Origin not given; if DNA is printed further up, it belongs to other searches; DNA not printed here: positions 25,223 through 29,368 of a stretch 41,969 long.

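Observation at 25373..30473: Two-gene operon with glycosyltransfer, acyltransfer, methyltransfer and MMPL-type export in two polypeptides, and no scaffold-synthesis genes nearby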

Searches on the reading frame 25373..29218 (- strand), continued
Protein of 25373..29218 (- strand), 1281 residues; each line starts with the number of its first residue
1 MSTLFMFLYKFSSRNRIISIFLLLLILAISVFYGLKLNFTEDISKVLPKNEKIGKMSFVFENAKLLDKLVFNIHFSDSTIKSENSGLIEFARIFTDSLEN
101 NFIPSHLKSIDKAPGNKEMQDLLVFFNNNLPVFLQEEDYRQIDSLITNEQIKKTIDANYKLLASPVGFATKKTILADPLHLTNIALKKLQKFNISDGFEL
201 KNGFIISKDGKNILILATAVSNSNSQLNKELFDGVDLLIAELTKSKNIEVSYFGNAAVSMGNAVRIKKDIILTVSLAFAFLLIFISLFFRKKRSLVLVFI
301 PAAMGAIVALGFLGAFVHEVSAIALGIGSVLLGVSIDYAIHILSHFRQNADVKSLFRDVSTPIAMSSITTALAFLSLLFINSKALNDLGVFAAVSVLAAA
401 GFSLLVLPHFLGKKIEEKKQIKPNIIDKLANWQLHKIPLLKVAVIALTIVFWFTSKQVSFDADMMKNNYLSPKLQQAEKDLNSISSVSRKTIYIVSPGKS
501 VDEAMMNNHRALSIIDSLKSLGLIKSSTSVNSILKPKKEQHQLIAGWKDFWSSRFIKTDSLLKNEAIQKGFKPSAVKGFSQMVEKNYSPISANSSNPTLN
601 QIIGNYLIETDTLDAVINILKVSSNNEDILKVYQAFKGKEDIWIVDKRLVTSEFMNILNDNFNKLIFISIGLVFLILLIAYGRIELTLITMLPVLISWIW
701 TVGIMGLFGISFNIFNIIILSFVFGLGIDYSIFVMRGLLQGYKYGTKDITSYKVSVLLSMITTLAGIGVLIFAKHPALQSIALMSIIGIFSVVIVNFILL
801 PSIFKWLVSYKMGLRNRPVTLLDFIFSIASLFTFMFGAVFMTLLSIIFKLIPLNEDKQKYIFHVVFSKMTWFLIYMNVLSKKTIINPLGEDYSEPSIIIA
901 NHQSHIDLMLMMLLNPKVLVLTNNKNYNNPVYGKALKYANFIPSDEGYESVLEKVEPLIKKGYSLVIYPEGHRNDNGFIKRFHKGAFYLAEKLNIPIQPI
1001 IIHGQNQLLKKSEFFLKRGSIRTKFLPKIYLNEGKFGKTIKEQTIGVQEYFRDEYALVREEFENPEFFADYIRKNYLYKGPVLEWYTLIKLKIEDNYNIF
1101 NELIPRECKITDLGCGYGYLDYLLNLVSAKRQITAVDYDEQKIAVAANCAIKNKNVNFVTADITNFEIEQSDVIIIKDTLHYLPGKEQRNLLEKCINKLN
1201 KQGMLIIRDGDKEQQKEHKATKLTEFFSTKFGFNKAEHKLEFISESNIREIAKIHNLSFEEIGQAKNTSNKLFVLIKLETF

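Call 32: find_encoding_contigs(protein=P0009, flank=10000, max_places=2)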
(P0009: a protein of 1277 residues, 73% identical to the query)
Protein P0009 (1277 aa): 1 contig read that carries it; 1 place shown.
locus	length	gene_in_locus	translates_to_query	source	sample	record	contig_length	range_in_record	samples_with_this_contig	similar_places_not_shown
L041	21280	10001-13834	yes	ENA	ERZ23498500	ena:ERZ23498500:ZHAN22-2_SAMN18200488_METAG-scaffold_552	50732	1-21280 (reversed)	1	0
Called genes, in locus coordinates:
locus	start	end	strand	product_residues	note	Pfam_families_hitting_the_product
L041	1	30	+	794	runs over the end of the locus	PF12156:ATPase-cat_bd, PF00122:E1-E2_ATPase, PF00702:Hydrolase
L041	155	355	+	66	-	PF03597:FixS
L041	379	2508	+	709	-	PF00115:COX1, PF02433:FixO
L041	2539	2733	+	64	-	-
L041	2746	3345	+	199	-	PF14715:FixP_N, PF13442:Cytochrome_CBB3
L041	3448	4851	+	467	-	PF12801:Fer4_5, PF13237:Fer4_10 (faint), PF13534:Fer4_17 (faint), PF12800:Fer4_4 (faint), PF12838:Fer4_7 (weak), PF13187:Fer4_9 (weak), PF13746:Fer4_18, PF11614:FixG_C, +2 more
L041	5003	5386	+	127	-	PF05751:FixH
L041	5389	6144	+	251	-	PF13386:DsbD_2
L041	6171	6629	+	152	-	PF00034:Cytochrom_C, PF13442:Cytochrome_CBB3 (weak)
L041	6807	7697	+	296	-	PF00106:adh_short, PF08659:KR, PF13561:adh_short_C2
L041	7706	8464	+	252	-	PF03734:YkuD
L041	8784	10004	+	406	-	PF00535:Glycos_transf_2, PF10111:Glyco_tranf_2_2 (faint), PF09835:DUF2062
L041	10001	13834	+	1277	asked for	PF03176:MMPL, PF01553:Acyltransferase, PF00891:Methyltransf_2 (weak), PF05175:MTS, PF08241:Methyltransf_11, PF08242:Methyltransf_12, PF13649:Methyltransf_25, PF13847:Methyltransf_31, +1 more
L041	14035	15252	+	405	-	PF13173:AAA_14, PF13635:DUF4143 (weak)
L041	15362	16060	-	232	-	PF20582:UPF0758_N, PF04002:RadC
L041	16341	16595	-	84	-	PF01649:Ribosomal_S20p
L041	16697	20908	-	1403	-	PF05693:Glycogen_syn, PF08323:Glyco_transf_5, PF13692:Glyco_trans_1_4 (faint), PF05693:Glycogen_syn, PF00534:Glycos_transf_1 (weak), PF11897:DUF3417, PF00343:Phosphorylase, PF28476:GlgP_C, +1 more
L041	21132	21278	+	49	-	?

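Call 35: find_encoding_contigs(protein=P0131, flank=10000, max_places=5)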
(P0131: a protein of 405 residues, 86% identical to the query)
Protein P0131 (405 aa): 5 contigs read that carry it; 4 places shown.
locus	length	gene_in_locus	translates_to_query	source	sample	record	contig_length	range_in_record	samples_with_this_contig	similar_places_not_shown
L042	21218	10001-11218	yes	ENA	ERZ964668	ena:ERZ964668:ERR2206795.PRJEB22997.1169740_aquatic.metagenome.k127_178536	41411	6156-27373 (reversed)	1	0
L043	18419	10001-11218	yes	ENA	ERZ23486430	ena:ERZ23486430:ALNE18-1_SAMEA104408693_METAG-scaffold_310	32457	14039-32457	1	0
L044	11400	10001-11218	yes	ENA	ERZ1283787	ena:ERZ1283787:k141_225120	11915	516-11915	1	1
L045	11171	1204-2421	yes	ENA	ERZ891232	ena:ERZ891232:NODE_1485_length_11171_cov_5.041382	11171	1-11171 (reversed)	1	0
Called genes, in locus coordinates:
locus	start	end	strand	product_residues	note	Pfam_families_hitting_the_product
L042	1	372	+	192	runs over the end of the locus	PF00072:Response_reg, PF00196:GerE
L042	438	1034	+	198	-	PF00072:Response_reg, PF00196:GerE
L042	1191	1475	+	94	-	-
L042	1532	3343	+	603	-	PF13181:TPR_8 (faint), PF00515:TPR_1 (faint), PF07719:TPR_2 (faint), PF13424:TPR_12, PF13374:TPR_10 (faint), PF14938:SNAP (weak), PF13424:TPR_12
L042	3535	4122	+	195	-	PF04542:Sigma70_r2, PF08281:Sigma70_r4_2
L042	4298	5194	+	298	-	PF00483:NTP_transferase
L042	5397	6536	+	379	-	-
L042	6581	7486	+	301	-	-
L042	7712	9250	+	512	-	PF00221:Lyase_aromatic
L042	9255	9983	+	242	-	PF00106:adh_short, PF02719:Polysacc_synt_2 (faint), PF08659:KR, PF13561:adh_short_C2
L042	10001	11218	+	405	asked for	PF00109:ketoacyl-synt, PF02801:Ketoacyl-synt_C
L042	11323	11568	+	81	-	PF00550:PP-binding (weak)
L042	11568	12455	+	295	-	PF03279:Lip_A_acyltrans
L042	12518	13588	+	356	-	PF21212:Dimerisation2-like_dom, PF00891:Methyltransf_2, PF06080:DUF938 (weak), PF13489:Methyltransf_23, PF08242:Methyltransf_12, PF13649:Methyltransf_25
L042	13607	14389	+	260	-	PF01522:Polysacc_deac_1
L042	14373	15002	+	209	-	PF03548:LolA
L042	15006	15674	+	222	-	-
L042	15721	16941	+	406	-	PF00535:Glycos_transf_2, PF09835:DUF2062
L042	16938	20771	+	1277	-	PF03176:MMPL, PF01553:Acyltransferase, PF05175:MTS, PF08241:Methyltransf_11 (weak), PF08242:Methyltransf_12 (weak), PF13649:Methyltransf_25 (weak), PF13847:Methyltransf_31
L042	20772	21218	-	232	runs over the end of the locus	PF20582:UPF0758_N, PF04002:RadC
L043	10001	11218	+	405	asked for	PF00109:ketoacyl-synt, PF02801:Ketoacyl-synt_C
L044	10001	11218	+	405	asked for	PF00109:ketoacyl-synt, PF02801:Ketoacyl-synt_C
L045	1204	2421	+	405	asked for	PF00109:ketoacyl-synt, PF02801:Ketoacyl-synt_C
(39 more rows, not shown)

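Call 36: find_encoding_contigs(protein=P0144, flank=10000, max_places=3)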
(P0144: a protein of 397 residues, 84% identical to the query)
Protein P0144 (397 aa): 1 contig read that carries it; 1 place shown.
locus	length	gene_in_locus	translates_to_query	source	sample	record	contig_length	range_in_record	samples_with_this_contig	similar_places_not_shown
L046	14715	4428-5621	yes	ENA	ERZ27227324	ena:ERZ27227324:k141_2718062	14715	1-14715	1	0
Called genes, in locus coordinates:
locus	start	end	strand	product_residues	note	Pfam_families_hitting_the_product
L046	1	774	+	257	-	?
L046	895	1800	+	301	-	-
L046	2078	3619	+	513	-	PF00221:Lyase_aromatic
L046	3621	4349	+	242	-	PF00106:adh_short, PF08659:KR, PF13561:adh_short_C2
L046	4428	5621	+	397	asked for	PF00109:ketoacyl-synt, PF02801:Ketoacyl-synt_C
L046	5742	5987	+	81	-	PF00550:PP-binding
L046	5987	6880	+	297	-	PF03279:Lip_A_acyltrans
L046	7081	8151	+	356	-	PF21212:Dimerisation2-like_dom, PF00891:Methyltransf_2, PF13489:Methyltransf_23 (weak), PF08242:Methyltransf_12 (weak), PF13649:Methyltransf_25 (weak)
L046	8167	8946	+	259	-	PF01522:Polysacc_deac_1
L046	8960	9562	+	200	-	PF03548:LolA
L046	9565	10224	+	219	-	-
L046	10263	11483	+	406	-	PF00535:Glycos_transf_2, PF10111:Glyco_tranf_2_2 (faint), PF09835:DUF2062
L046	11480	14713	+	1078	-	?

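Call 39: search_solved_structures(query=window:25373-29218:-, max_evalue=0.001)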
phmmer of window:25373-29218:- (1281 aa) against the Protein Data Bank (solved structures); distinct sequences matched with E-value up to 0.001: 11.
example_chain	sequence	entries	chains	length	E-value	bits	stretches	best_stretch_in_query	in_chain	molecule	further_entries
5kym_A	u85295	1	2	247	1.3e-09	40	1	816-1042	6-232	1-acyl-sn-glycerol-3-phosphate acyltransferase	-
6wu0_B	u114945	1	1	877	1.7e-08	36.4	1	668-795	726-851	Hopanoid biosynthesis associated RND transporter like protein HpnN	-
5khn_B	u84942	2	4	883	2.2e-07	32.7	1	669-796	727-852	RND transporter | Putative RND superfamily efflux pump membrane protein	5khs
3dtn_A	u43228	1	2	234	2.2e-05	26.1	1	1109-1209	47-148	Putative Methyltransferase MM_2633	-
9syt_A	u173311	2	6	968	5.6e-05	24.7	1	662-804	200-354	Siderophore exporter MmpL4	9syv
9syj_A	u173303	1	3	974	5.7e-05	24.7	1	662-804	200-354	Siderophore exporter MmpL4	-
9gi0_B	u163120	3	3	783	0.00018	23.1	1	662-804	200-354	Siderophore exporter MmpL4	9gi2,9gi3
5wp5_A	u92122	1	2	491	0.00031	22.3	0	1098-1219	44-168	Phosphomethylethanolamine N-methyltransferase 2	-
4iv8_A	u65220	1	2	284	0.00036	22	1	1106-1210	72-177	Phosphoethanolamine N-methyltransferase,putative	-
8rdl_A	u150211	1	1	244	0.00077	20.9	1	1109-1208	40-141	ToxA protein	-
1im8_A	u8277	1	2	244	0.00083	20.8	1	1104-1247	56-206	YecO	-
